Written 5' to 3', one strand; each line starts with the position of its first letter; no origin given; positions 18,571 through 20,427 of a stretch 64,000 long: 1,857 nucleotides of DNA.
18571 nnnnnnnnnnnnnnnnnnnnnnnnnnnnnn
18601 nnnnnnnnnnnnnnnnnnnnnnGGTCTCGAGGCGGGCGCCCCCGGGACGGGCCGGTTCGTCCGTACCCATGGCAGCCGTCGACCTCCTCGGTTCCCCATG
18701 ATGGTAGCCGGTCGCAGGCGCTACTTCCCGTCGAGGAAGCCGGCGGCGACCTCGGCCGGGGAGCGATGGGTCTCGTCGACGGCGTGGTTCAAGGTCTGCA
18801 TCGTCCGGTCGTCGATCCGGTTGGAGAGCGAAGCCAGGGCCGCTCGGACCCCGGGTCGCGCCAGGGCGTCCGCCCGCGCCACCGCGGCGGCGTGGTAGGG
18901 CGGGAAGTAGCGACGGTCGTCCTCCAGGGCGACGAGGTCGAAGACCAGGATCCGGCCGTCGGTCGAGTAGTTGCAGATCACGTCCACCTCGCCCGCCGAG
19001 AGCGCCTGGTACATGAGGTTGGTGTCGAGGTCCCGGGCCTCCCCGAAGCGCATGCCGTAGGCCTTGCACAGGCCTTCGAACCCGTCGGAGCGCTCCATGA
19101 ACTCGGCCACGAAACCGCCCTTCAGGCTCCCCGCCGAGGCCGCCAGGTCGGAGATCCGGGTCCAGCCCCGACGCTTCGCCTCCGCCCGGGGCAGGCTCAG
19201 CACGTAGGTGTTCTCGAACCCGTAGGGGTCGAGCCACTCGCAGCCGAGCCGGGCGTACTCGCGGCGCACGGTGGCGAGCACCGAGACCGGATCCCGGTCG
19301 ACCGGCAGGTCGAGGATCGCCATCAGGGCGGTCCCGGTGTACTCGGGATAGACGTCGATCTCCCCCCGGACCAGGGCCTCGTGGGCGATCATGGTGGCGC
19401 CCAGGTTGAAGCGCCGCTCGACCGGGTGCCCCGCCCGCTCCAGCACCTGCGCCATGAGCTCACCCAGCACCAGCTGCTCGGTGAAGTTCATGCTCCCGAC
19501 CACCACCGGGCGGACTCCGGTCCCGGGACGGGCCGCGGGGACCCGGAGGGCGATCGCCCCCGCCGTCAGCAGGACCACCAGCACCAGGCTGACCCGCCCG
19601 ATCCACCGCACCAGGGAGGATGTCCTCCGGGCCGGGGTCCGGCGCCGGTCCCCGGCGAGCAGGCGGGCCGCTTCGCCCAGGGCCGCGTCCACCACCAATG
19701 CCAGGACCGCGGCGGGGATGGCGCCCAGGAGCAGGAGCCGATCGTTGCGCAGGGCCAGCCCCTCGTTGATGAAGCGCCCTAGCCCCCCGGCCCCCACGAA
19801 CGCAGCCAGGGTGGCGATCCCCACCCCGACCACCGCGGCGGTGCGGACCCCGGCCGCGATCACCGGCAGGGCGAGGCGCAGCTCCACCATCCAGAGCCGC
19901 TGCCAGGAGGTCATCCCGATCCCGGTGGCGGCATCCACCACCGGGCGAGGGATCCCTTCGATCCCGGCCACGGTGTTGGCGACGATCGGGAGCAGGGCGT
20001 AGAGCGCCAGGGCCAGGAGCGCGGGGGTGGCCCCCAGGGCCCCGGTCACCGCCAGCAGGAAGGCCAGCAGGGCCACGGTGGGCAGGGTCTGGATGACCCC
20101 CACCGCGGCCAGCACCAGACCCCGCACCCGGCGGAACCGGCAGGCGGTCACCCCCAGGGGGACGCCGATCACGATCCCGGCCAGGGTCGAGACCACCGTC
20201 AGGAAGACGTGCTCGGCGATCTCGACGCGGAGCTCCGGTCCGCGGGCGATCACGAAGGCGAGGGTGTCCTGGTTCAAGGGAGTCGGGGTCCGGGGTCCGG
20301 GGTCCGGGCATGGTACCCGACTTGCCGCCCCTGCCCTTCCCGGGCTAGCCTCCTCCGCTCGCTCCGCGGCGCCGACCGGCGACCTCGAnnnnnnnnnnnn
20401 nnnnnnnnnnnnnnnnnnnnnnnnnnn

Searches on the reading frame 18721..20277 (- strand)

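Call 42: search_protein_families(library=ncbifam, proteins=[window:18721-20277:-], max_evalue=0.00001)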
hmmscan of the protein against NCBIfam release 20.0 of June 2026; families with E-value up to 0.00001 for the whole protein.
window:18721-20277:- (518 aa): 6 families
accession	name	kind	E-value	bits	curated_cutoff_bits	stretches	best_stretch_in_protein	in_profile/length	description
NF049931.1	GlyBetbindOsmF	equivalog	8.1e-31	107.2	400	1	256-516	3-277/283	glycine betaine ABC transporter substrate-binding protein OsmF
TIGR03416.1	ABC_choXWV_perm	equivalog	8.6e-23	81.2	363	1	16-197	84-264/267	choline ABC transporter permease subunit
NF008196.0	PRK10952.1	equivalog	3.3e-17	62.4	439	1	26-203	152-331/356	glycine betaine/L-proline ABC transporter permease ProW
NF040733.1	ABC_perm_U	equivalog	6.2e-11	42.3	295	1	31-205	69-243/251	ABC transporter permease subunit SaoP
NF007545.0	PRK10160.1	equivalog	4.7e-10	39.3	342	1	26-203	86-263/275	taurine ABC transporter permease TauC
NF008470.0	PRK11365.1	equivalog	1.5e-06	27.9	347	1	15-153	57-194/263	aliphatic sulfonate ABC transporter permease SsuC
